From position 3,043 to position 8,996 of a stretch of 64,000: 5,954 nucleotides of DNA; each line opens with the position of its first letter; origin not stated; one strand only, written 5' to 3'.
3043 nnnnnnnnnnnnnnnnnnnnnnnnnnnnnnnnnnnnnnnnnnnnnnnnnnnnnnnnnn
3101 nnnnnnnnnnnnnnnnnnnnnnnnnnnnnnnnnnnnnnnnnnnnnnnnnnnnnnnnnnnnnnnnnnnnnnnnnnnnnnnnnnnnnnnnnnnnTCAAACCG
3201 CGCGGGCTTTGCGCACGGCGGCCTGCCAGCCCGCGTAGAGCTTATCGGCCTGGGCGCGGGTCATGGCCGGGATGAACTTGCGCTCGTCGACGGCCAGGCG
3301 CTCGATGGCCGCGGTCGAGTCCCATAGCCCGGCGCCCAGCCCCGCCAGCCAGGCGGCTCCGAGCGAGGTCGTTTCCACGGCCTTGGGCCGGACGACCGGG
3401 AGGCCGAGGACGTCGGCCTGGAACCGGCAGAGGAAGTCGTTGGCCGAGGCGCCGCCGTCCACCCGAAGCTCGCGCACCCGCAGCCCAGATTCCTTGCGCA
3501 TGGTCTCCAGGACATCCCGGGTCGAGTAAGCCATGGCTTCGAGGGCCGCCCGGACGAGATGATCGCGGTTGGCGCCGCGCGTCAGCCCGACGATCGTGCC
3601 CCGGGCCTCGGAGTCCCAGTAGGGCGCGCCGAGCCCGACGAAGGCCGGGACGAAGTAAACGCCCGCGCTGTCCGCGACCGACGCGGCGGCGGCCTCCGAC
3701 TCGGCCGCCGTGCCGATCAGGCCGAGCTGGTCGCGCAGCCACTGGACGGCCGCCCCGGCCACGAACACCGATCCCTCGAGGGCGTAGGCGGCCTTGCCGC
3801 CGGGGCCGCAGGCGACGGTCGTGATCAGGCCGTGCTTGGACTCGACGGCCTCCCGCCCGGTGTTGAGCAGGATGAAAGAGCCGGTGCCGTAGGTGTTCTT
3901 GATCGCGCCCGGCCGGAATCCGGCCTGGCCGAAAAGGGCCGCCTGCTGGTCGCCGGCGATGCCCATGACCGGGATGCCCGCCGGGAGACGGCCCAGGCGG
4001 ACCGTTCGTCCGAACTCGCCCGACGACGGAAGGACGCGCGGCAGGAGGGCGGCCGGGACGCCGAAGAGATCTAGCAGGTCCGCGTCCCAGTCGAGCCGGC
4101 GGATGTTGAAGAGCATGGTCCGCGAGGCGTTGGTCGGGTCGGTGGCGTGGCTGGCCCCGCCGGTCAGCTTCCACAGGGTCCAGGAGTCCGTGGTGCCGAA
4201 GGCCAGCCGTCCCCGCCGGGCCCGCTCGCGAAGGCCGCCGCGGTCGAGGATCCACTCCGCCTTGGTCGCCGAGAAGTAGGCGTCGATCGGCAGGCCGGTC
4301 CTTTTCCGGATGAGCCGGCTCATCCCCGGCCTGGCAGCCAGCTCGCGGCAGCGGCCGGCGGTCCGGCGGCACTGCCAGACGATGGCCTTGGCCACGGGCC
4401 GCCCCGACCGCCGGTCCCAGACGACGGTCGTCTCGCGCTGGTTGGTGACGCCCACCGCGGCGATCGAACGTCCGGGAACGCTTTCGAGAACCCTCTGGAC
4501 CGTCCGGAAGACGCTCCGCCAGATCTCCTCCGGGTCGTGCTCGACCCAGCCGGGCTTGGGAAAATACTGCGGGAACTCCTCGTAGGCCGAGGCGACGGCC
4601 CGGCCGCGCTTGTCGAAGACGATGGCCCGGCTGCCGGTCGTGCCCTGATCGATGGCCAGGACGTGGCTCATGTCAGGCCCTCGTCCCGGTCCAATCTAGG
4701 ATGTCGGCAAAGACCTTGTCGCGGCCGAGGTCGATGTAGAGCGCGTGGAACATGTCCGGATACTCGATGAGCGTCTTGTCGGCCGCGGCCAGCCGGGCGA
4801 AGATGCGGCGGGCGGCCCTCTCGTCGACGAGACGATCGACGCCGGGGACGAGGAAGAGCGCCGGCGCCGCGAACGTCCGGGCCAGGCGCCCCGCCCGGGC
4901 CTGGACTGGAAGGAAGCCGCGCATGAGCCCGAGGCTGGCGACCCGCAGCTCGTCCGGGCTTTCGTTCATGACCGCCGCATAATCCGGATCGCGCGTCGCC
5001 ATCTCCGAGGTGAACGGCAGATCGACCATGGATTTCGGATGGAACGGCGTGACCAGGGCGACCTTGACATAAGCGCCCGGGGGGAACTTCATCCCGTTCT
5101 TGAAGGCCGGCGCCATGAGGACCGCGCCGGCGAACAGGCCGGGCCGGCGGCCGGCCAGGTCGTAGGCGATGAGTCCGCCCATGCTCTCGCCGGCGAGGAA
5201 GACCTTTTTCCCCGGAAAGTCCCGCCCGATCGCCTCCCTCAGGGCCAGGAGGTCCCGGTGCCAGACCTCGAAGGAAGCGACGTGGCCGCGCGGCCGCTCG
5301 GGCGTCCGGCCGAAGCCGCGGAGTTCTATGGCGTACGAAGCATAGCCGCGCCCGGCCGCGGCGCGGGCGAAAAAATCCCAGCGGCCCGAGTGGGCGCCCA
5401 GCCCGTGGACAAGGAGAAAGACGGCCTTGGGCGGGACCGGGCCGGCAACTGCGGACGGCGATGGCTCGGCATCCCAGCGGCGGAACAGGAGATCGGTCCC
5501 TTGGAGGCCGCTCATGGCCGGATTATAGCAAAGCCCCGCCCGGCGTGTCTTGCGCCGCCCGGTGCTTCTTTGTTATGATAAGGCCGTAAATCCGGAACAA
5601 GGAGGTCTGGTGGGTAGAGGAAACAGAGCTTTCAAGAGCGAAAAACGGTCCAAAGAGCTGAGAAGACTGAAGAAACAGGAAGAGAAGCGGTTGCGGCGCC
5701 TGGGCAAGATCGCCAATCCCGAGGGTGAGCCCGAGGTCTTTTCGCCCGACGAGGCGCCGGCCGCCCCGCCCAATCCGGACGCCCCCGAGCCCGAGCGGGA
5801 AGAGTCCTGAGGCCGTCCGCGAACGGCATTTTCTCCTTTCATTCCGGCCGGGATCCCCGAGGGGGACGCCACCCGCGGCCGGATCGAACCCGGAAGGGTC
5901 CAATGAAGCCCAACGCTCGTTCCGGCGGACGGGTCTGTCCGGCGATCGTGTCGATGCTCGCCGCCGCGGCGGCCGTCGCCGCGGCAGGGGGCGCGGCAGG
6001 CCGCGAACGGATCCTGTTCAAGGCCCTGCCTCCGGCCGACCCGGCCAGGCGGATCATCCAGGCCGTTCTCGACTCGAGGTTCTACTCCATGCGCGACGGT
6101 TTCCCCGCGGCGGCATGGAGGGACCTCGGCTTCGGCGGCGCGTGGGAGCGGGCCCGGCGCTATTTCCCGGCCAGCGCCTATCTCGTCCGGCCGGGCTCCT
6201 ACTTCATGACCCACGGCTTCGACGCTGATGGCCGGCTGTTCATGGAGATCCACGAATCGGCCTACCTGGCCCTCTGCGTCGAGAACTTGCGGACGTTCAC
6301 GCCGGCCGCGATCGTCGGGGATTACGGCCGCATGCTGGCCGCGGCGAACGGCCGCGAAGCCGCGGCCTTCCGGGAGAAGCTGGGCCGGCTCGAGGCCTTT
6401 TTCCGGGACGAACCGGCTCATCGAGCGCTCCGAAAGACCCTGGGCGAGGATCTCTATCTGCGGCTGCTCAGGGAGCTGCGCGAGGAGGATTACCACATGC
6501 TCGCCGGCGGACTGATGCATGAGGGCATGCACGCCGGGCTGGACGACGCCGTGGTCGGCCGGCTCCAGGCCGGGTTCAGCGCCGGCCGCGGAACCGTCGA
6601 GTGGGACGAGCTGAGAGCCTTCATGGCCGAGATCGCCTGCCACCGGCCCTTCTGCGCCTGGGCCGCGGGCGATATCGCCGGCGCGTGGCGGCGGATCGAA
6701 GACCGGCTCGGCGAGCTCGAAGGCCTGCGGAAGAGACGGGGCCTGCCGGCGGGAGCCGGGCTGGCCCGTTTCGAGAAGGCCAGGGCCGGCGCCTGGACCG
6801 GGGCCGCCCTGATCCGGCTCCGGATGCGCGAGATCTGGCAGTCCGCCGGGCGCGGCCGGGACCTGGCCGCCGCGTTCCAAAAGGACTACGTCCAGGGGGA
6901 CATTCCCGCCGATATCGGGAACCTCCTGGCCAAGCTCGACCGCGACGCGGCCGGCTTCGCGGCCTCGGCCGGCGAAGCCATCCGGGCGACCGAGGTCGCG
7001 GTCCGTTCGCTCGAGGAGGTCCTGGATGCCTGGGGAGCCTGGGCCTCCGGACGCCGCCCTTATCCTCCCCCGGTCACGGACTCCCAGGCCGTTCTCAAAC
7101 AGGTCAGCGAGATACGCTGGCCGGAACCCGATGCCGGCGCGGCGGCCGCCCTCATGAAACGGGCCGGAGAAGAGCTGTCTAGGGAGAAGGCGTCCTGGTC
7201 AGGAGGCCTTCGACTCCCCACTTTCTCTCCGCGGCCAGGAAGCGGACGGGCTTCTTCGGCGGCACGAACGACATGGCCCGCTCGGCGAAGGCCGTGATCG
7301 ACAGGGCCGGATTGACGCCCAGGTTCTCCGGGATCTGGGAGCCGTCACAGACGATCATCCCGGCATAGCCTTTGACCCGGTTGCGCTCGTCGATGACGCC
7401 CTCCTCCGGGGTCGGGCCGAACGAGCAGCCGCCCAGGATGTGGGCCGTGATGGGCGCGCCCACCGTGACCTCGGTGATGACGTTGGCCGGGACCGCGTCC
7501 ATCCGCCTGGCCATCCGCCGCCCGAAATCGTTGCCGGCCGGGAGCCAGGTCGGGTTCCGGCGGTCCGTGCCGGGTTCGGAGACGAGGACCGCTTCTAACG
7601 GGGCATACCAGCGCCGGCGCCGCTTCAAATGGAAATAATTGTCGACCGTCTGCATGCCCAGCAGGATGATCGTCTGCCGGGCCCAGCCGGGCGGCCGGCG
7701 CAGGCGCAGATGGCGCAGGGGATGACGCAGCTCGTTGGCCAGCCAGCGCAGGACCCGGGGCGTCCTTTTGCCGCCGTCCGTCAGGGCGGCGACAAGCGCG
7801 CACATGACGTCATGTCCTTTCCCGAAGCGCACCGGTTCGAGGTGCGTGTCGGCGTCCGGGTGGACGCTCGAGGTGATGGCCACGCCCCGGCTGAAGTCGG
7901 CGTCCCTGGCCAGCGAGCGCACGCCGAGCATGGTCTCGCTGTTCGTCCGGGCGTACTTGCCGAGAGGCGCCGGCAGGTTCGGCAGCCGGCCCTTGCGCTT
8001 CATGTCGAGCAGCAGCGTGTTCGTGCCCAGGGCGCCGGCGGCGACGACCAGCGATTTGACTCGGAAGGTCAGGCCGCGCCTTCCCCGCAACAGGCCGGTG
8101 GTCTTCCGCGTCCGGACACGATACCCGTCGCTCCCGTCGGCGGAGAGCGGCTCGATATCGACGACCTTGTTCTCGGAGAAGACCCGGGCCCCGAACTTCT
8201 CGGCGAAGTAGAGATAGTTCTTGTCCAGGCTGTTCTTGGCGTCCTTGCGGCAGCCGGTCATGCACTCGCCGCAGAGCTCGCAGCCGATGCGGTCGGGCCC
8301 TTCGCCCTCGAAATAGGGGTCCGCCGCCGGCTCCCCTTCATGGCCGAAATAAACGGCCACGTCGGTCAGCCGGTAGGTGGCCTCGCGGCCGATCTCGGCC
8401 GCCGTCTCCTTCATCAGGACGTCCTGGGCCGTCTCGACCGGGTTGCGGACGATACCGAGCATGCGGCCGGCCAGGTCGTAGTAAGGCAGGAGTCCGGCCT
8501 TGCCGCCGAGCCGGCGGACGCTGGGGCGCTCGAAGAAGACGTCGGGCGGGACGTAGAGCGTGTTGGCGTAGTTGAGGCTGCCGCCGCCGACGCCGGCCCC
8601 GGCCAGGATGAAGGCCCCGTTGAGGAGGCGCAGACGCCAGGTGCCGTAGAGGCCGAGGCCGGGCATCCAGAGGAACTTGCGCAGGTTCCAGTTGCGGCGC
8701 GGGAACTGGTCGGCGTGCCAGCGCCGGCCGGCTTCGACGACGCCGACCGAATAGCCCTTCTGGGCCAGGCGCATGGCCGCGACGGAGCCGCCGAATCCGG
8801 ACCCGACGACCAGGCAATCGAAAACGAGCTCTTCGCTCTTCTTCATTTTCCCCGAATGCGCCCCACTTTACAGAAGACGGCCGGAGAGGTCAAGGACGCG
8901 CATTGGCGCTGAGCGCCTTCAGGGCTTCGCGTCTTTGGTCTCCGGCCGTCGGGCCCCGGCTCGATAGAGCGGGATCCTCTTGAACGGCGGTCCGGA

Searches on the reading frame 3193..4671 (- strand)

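Call 84: search_protein_families(library=pfam, proteins=[window:3193-4671:-], max_evalue=0.00001)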
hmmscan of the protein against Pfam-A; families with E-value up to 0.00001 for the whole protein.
window:3193-4671:- (492 aa): 2 families
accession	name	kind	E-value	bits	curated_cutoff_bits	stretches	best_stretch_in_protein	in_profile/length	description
PF00370.27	FGGY_N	-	1.7e-69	234.6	28.8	1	4-248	2-245/245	FGGY family of carbohydrate kinases, N-terminal domain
PF02782.22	FGGY_C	-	1.3e-47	162.6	27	1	259-445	3-196/198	FGGY family of carbohydrate kinases, C-terminal domain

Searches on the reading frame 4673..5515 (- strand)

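Call 84: search_protein_families(library=pfam, proteins=[window:4673-5515:-], max_evalue=0.00001)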
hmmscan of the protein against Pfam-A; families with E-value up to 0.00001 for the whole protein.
window:4673-5515:- (280 aa): 3 families
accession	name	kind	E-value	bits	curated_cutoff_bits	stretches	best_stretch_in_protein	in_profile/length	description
PF12146.15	Hydrolase_4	-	2.7e-49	168.1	27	1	28-262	2-237/239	Serine aminopeptidase, S33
PF12697.13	Abhydrolase_6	-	1.2e-17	65.7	26.3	1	34-260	2-207/217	Alpha/beta hydrolase family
PF00561.26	Abhydrolase_1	-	2.7e-15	57.1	25.8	1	32-186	2-157/245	alpha/beta hydrolase fold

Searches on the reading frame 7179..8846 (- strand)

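Call 3: search_protein_families(library=pfam, proteins=[window:7179-8846:-], max_evalue=0.01)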
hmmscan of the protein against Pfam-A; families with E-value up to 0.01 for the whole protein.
window:7179-8846:- (555 aa): 6 families
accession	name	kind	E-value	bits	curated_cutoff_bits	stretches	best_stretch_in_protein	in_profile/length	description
PF05199.19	GMC_oxred_C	-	2.6e-13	51.2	24.6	1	467-521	85-139/139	GMC oxidoreductase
PF01266.30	DAO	-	1.5e-07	31.7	27.9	1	10-41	1-32/353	FAD dependent oxidoreductase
PF00732.25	GMC_oxred_N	-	8.2e-07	29.5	23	1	188-280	110-198/218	GMC oxidoreductase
PF07992.20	Pyr_redox_2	-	8.2e-06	25.9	26.1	1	9-48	1-40/291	Pyridine nucleotide-disulphide oxidoreductase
PF13450.12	NAD_binding_8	-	9.5e-06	26.2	21.9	1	13-42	1-30/68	NAD(P)-binding Rossmann-like domain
PF00890.30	FAD_binding_2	-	0.00017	21.3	20.4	1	10-41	1-32/414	FAD binding domain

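Call 4: search_protein_families(library=ncbifam, proteins=[window:7179-8846:-], max_evalue=0.01)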
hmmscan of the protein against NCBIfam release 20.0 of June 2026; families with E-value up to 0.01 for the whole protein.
window:7179-8846:- (555 aa): 24 families
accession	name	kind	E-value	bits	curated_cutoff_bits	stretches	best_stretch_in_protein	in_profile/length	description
NF058674.1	CholsOxChoxAB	equivalog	4.3e-181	603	850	1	8-531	5-535/535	cholesterol oxidase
TIGR03970.1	mycofact_MftG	equivalog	1.5e-10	40.6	387.45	2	467-528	424-486/487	mycofactocin dehydrogenase MftG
NF002550.0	PRK02106.1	subfamily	2.3e-06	26.4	605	0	468-534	472-539/563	choline dehydrogenase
TIGR02032.1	GG-red-SF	subfamily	2.2e-05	24.3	158.8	1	9-40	1-32/297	geranylgeranyl reductase family protein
NF005313.0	PRK06847.1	subfamily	5.7e-05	22.2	372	1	10-44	6-40/375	hypothetical protein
TIGR01350.1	lipoamide_DH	equivalog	5.9e-05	22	408.8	1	9-39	2-32/461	dihydrolipoyl dehydrogenase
TIGR04542.1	GMC_mycofac_2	equivalog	0.00011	21.3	400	0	10-43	1-36/425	mycofactocin system GMC family oxidoreductase MftG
NF003585.0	PRK05249.1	equivalog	0.00011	21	465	1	5-41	3-39/464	Si-specific NAD(P)(+) transhydrogenase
NF007542.0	PRK10157.1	subfamily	0.00013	20.8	610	1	6-42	3-39/428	FAD-dependent oxidoreductase FixC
NF049967.1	QhpG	equivalog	0.00041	19.4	240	1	12-44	2-34/423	flavin-dependent monooxygenase QhpG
NF038210.1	GMC_mycofac_3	equivalog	0.00044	19.2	300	0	12-41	2-31/418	mycofactocin system GMC family oxidoreductase MftG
TIGR02734.1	crtI_fam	subfamily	0.00084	18.1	238.1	1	12-39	2-29/504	phytoene desaturase family protein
NF005691.0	PRK07494.1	equivalog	0.0012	17.4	459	1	6-39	6-39/404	UbiH/UbiF family hydroxylase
NF045637.1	carotdesatCrtDProt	equivalog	0.0015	17.2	580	1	12-39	2-29/485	1-hydroxycarotenoid 3,4-desaturase CrtD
NF041080.1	DGGGPL_reductase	equivalog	0.0017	17.3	580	1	9-39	2-32/447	digeranylgeranylglycerophospholipid reductase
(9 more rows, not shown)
